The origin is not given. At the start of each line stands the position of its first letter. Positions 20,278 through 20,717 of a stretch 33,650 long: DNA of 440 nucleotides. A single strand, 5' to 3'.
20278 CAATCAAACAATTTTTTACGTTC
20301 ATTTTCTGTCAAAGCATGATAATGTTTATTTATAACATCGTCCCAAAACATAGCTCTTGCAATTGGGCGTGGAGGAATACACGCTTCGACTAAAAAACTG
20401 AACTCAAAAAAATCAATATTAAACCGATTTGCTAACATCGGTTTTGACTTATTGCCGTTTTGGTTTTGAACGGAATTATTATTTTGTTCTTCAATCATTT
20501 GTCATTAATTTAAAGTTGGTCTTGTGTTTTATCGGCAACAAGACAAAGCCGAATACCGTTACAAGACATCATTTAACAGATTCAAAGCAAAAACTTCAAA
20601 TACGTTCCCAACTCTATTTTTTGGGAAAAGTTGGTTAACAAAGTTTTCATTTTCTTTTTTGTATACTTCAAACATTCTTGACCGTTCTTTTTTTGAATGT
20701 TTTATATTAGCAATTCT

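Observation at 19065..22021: Four-gene accessory island wedged between terS and terL: two nucleotide/alarmone hydrolases, an orphan and a second tyrosine recombinase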

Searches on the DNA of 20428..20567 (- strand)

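Call 61: build_rna_model(alignment_id=A5, structure=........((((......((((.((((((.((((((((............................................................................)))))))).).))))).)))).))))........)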
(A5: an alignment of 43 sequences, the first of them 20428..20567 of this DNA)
Model R1 built from alignment A5 (43 sequences, 148 columns); structure: as given.
model positions 140; base pairs 22; branch points 0; effective number of sequences 2.18; information 0.59 bits per position. Calibrated on 0.2 Mb of random sequence (short: E-values are rough).
structure used (alignment columns):
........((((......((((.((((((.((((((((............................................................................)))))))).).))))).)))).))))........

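Call 62: search_with_rna_model(model_id=R1, source=window, filters=off, max_evalue=10, show_alignments=4)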
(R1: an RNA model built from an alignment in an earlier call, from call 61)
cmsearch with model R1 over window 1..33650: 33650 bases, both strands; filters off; matches with E-value up to 10: 26.
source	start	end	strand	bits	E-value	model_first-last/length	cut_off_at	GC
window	20428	20567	-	136.1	1e-27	1-140/140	no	0.34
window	21095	21232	-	64.1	5.2e-12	1-140/140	no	0.39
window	33307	33424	+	16.5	0.12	1-140/140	no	0.31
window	20427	20566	+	16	0.16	1-140/140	no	0.33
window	31250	31323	-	13.4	0.58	36-110/140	no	0.23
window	16002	16063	-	12.2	1.1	1-140/140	no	0.31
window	28299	28398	+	12.1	1.1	1-140/140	no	0.32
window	32794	32837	-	11.8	1.3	1-140/140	no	0.45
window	23547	23589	+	11.3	1.7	1-140/140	no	0.37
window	28784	28841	+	9.9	3.3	55-110/140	no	0.24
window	27926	28021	-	9.9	3.4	19-127/140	no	0.28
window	19937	19997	+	9.5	4.1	1-140/140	no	0.23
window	558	623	-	9.3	4.5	1-140/140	no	0.35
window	28474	28605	+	8.9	5.5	1-140/140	no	0.35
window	12925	12988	-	8.9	5.6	1-140/140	no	0.36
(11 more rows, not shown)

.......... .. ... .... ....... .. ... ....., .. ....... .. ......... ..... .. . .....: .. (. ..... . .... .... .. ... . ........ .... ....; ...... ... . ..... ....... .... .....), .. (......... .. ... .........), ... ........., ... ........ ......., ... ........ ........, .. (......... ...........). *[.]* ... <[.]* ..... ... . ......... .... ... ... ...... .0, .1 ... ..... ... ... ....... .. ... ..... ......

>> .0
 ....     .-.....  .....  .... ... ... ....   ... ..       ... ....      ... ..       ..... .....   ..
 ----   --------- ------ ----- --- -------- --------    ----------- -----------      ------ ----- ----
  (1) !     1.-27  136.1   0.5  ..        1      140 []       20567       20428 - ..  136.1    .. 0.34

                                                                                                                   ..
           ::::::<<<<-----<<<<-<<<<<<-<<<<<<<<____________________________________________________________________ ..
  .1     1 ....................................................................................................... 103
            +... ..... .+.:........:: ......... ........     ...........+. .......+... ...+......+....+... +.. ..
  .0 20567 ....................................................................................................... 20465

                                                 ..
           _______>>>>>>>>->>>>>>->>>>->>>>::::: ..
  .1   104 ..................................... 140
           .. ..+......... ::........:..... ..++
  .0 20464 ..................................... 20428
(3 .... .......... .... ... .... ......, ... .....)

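Call 63: search_with_rna_model(model_id=R1, sources=[L001, L003, L004, L005, L007, L009, L010, L015, L017, L019, L013, L014, L021, L022, L023, L024, L025, L026, L030, L031, L036, L041, L044, L053, L055, L062, L072, L075, L082, L084, L085, L087, L090, L099, L100], max_evalue=0.01)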
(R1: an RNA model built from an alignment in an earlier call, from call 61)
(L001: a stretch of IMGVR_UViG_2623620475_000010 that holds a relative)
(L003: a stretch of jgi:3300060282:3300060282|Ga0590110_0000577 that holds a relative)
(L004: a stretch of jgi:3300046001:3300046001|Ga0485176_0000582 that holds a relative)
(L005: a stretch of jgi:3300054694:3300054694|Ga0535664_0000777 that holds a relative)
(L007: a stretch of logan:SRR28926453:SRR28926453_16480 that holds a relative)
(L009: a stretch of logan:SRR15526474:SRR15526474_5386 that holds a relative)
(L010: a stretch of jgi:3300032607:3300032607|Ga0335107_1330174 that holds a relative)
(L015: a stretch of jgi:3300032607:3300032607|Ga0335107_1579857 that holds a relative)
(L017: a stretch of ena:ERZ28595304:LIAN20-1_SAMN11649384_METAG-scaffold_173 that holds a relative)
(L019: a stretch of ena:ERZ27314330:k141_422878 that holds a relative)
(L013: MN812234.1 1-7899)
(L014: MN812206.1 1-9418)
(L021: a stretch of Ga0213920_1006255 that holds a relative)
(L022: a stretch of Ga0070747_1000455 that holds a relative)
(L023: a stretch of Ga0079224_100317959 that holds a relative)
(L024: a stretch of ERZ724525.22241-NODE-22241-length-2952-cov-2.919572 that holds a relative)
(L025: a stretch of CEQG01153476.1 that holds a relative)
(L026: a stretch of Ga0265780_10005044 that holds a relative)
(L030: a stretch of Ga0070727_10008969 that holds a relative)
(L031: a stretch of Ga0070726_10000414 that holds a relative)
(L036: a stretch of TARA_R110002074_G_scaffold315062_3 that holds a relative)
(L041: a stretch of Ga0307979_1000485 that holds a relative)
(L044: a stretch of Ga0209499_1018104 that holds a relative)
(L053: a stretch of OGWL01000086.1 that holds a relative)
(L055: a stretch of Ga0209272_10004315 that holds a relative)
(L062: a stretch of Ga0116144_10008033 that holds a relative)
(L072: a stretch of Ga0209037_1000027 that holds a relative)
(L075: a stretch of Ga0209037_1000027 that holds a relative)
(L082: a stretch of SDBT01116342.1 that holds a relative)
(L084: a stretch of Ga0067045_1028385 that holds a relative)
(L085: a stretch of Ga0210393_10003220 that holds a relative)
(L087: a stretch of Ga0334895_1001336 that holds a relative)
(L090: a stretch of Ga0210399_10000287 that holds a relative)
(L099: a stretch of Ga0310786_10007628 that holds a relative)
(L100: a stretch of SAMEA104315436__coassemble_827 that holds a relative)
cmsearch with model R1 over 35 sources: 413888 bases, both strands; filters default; matches with E-value up to 0.01: 42.
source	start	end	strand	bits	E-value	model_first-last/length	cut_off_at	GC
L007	1131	1270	+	154.5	1.2e-30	1-140/140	no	0.36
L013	2767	2905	-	144.5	1.9e-28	1-140/140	no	0.35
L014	4296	4434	-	143.8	2.7e-28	1-140/140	no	0.37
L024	129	266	+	117.3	1.6e-22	1-140/140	no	0.36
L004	116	250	+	78.7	4.2e-14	1-140/140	no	0.38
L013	6439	6579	-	73.9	4.6e-13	1-140/140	no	0.3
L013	4272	4412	-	71.8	1.3e-12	1-140/140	no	0.35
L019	7723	7862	+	69.9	3.4e-12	1-140/140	no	0.46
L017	3491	3623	+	69.7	3.7e-12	1-140/140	no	0.34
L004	1977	2116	+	69.6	3.9e-12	1-140/140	no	0.39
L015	7370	7498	+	69.1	5.1e-12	1-140/140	no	0.36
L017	4873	5013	+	68.9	5.6e-12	1-140/140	no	0.33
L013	3199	3340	-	66.9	1.5e-11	1-140/140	no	0.3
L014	5167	5297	-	65.8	2.7e-11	1-140/140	no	0.37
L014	8184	8320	-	65.6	3e-11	1-140/140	no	0.36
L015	7931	8071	+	65.1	3.8e-11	1-140/140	no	0.39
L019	8493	8631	+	63.4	8.9e-11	1-140/140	no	0.45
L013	6915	7055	-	63.2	9.8e-11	1-140/140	no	0.33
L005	6871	7003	+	62.9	1.2e-10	1-140/140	no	0.4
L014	6063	6191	-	60.6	3.6e-10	1-140/140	no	0.34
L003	6254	6390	+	59.7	5.8e-10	1-140/140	no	0.36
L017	3990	4119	+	59.5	6.4e-10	1-140/140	no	0.35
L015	8448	8584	+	56.9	2.3e-09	1-140/140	no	0.37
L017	4499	4639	+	56.2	3.3e-09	1-140/140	no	0.38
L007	436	571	+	55.4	4.9e-09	1-140/140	no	0.38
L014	3082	3220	-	53.7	1.2e-08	1-140/140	no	0.3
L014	2750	2853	-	48.8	1.4e-07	1-140/140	no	0.38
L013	6064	6200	-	47.5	2.7e-07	1-140/140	no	0.28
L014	9243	9379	-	47.5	2.7e-07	1-140/140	no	0.28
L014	1940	2069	-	46.8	3.8e-07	1-140/140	no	0.29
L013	4021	4124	-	46.7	3.8e-07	1-140/140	no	0.4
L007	781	922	+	46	5.7e-07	1-140/140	no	0.35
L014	3494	3628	-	45.3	8e-07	1-140/140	no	0.24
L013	5042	5116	-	45.3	8.1e-07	1-140/140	no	0.43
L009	387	516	+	42.7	2.9e-06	1-140/140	no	0.41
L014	8950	9023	-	42.1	4e-06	1-140/140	no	0.36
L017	3065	3205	+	41.3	5.8e-06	1-140/140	no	0.39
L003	4431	4570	+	40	1.1e-05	1-140/140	no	0.35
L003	3765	3905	+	38.2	2.9e-05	1-140/140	no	0.35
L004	1080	1204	+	35.8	9.2e-05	1-140/140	no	0.34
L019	9168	9303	+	35.1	0.00013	1-140/140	no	0.54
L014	6558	6697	-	26.6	0.0097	1-140/140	no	0.34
